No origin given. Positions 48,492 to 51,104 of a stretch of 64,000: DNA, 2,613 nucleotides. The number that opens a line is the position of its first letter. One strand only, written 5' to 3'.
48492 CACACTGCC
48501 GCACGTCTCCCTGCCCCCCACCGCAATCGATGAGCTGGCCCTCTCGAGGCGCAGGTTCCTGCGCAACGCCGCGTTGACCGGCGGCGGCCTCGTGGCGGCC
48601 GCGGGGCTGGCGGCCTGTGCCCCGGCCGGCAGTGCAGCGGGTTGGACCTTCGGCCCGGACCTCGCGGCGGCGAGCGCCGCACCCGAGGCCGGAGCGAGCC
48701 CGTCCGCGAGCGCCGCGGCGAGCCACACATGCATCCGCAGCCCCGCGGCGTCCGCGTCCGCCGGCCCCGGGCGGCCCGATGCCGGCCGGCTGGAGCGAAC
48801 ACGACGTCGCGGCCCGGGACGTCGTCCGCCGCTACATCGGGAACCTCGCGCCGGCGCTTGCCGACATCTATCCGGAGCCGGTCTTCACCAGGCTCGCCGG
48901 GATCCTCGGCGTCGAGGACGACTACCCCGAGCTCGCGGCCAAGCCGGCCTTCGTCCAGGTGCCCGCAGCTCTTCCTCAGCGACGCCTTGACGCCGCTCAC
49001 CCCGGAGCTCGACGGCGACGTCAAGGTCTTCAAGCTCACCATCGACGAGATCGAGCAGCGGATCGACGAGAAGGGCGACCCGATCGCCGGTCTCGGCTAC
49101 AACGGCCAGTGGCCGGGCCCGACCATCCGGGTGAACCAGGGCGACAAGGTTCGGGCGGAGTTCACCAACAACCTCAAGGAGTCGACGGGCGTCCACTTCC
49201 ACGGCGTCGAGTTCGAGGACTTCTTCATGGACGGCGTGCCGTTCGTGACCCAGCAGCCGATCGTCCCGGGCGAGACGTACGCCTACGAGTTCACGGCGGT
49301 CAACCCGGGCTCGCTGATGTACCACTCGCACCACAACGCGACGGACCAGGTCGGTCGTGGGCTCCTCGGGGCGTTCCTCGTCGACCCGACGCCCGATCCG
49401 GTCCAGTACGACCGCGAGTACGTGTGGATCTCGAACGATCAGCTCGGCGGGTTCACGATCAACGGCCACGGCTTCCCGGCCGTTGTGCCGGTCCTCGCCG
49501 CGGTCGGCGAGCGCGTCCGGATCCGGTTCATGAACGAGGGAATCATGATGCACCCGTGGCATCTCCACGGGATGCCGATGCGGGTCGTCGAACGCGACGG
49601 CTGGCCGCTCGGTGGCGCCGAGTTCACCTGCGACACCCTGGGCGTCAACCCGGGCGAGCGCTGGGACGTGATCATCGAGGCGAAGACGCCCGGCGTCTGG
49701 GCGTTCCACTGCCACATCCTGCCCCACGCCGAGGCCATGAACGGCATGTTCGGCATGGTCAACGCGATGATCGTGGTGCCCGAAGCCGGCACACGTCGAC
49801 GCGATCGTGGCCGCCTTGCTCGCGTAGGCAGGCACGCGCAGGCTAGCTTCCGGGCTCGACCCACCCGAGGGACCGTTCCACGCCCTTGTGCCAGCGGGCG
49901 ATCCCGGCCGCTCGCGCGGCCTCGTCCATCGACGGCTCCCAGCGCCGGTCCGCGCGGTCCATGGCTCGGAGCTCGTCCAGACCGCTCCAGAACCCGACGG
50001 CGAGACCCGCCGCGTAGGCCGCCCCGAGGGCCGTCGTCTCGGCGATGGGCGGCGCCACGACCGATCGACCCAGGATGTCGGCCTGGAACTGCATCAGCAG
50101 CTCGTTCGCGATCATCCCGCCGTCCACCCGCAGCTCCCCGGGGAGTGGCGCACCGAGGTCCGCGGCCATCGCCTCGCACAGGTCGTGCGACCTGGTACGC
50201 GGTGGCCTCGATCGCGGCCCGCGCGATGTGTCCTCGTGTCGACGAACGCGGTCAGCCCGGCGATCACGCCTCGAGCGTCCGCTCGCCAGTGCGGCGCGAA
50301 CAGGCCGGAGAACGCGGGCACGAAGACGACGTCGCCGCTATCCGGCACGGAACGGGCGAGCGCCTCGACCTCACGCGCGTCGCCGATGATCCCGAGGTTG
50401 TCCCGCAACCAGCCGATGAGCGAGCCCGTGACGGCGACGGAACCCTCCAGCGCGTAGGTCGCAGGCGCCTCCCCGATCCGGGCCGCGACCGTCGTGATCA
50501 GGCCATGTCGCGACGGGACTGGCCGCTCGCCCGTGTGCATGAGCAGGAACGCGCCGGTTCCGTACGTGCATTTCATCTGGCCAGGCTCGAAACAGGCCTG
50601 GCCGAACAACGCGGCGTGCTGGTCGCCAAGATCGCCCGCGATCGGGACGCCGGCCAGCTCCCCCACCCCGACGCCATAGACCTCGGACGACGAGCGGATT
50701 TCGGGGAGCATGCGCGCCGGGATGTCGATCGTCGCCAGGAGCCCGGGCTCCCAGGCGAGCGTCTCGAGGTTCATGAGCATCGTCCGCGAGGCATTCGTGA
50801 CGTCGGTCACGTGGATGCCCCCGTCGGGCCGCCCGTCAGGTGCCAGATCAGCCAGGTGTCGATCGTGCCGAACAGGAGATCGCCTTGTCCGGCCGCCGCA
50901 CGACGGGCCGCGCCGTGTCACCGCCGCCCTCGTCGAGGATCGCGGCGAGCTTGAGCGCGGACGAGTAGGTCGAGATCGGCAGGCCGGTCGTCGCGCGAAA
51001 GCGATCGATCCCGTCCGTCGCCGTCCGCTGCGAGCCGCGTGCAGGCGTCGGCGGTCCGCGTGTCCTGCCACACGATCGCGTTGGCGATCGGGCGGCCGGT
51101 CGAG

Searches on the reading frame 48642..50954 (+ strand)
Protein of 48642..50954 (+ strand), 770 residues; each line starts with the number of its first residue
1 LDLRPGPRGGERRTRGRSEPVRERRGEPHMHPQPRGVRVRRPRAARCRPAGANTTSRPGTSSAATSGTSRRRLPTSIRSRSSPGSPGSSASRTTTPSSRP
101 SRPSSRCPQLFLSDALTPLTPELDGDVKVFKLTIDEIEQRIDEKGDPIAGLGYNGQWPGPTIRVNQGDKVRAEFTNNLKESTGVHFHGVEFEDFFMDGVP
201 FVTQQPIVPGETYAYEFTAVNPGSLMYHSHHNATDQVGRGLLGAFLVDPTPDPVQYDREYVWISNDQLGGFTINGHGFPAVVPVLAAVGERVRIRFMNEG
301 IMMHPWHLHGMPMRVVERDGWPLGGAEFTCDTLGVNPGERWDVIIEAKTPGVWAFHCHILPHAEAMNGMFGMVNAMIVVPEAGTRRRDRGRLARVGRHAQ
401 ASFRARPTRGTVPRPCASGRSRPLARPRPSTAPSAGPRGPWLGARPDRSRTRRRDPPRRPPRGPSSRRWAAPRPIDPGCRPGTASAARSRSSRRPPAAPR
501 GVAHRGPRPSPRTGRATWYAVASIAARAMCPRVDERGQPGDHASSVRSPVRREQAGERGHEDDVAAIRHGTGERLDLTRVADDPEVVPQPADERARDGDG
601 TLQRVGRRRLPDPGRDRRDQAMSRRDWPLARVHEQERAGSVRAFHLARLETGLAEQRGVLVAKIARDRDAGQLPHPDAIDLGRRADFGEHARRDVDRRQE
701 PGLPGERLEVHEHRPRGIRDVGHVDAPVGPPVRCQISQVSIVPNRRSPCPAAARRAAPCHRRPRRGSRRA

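Call 79: search_protein_families(library=pfam, proteins=[window:48642-50954:+], max_evalue=0.001)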
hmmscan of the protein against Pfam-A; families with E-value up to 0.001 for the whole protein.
window:48642-50954:+ (770 aa): 3 families
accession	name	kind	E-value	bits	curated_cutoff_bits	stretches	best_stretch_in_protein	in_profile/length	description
PF07732.21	Cu-oxidase_3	-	2.3e-35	121.7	21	1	149-250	16-117/119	Multicopper oxidase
PF07731.20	Cu-oxidase_2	-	1.9e-26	92.9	20.4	2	274-371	24-129/137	Multicopper oxidase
PF00394.28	Cu-oxidase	-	7.1e-08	33.1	21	1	271-359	39-135/157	Multicopper oxidase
